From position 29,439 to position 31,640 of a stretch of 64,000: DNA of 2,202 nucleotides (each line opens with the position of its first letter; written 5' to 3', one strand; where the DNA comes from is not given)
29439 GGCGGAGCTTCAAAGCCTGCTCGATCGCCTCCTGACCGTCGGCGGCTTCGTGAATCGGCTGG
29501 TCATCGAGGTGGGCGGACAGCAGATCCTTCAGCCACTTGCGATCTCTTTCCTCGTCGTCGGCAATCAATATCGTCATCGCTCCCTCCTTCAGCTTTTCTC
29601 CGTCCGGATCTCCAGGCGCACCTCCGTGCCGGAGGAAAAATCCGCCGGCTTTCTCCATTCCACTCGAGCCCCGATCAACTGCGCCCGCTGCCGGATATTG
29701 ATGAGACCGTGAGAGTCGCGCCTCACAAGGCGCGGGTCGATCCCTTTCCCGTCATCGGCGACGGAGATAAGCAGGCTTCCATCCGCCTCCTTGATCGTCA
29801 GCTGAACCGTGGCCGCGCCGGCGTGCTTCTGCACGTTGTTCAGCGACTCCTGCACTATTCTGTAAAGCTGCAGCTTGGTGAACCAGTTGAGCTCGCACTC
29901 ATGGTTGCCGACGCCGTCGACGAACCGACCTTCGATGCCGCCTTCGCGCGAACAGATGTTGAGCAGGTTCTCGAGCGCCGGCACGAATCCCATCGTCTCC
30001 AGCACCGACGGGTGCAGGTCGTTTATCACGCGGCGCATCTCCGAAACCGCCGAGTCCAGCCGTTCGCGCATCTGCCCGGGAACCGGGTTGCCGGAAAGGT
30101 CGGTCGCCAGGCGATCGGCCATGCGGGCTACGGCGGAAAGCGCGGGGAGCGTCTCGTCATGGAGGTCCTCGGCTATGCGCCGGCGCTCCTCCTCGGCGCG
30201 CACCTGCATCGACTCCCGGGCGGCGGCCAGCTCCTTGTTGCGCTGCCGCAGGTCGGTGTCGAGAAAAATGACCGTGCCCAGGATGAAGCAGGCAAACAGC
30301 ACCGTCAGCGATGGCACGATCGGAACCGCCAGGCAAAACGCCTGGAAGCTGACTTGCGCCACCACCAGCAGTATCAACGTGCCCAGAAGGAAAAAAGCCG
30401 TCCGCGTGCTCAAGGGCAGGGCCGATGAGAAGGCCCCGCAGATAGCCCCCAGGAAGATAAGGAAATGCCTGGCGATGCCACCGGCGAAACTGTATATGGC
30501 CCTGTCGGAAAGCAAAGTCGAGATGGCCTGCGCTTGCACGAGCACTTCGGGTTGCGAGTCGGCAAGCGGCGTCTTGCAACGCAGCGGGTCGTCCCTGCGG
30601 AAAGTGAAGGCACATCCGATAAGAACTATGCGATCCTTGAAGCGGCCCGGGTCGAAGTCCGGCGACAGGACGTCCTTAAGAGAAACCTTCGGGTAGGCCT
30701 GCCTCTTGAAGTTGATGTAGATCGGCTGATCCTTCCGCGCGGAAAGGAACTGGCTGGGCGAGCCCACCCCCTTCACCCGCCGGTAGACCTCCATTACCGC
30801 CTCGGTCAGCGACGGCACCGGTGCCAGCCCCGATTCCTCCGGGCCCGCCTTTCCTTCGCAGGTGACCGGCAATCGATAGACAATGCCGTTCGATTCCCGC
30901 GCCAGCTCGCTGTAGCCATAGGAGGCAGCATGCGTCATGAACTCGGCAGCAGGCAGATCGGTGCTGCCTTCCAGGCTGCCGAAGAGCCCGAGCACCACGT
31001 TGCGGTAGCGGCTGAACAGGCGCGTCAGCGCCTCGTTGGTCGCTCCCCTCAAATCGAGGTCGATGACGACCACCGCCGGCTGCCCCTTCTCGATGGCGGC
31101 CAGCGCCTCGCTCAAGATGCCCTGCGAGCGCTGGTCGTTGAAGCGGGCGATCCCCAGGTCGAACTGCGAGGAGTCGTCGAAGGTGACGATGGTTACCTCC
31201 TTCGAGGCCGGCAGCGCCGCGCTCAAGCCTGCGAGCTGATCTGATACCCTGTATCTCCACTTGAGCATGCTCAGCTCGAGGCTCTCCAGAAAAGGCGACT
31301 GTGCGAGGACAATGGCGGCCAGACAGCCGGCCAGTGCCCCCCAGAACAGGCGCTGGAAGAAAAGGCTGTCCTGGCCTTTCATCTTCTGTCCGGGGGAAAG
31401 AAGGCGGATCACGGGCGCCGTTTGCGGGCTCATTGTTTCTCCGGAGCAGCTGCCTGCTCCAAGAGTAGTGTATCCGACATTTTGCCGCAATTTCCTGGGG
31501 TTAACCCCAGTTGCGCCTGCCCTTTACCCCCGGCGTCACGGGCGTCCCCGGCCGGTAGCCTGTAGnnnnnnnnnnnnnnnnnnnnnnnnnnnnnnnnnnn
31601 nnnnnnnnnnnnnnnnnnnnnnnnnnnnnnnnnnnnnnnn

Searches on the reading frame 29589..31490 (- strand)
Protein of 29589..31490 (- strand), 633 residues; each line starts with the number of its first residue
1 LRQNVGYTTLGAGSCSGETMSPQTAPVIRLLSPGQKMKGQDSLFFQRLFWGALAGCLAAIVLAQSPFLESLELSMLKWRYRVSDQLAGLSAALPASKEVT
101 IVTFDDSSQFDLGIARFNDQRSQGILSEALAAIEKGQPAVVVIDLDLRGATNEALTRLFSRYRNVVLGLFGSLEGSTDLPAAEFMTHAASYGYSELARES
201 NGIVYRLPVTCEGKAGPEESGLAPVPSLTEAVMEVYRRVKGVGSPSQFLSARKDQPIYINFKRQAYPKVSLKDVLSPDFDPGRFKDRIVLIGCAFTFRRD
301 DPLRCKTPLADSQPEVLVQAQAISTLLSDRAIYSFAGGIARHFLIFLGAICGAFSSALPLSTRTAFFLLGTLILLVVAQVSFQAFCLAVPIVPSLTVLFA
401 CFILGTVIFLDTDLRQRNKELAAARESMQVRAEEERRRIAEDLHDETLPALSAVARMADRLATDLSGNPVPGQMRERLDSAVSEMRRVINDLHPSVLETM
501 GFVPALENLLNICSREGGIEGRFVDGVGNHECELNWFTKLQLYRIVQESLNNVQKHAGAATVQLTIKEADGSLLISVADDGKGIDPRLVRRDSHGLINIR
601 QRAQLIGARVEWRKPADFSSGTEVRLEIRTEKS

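Call 60: search_protein_families(library=pfam, proteins=[window:29589-31490:-], max_evalue=0.0001)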
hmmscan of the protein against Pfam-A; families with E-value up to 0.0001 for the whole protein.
window:29589-31490:- (633 aa): 3 families
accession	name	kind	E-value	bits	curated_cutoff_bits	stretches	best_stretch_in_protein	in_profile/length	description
PF05226.16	CHASE2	-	8e-27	94.9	26.3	1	58-349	5-252/257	CHASE2 domain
PF02518.31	HATPase_c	-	9.6e-10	39.3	26.4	1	540-630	4-109/111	Histidine kinase-, DNA gyrase B-, and HSP90-like ATPase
PF07730.19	HisKA_3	-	3.8e-09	37.4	24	1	435-497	1-68/68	Histidine kinase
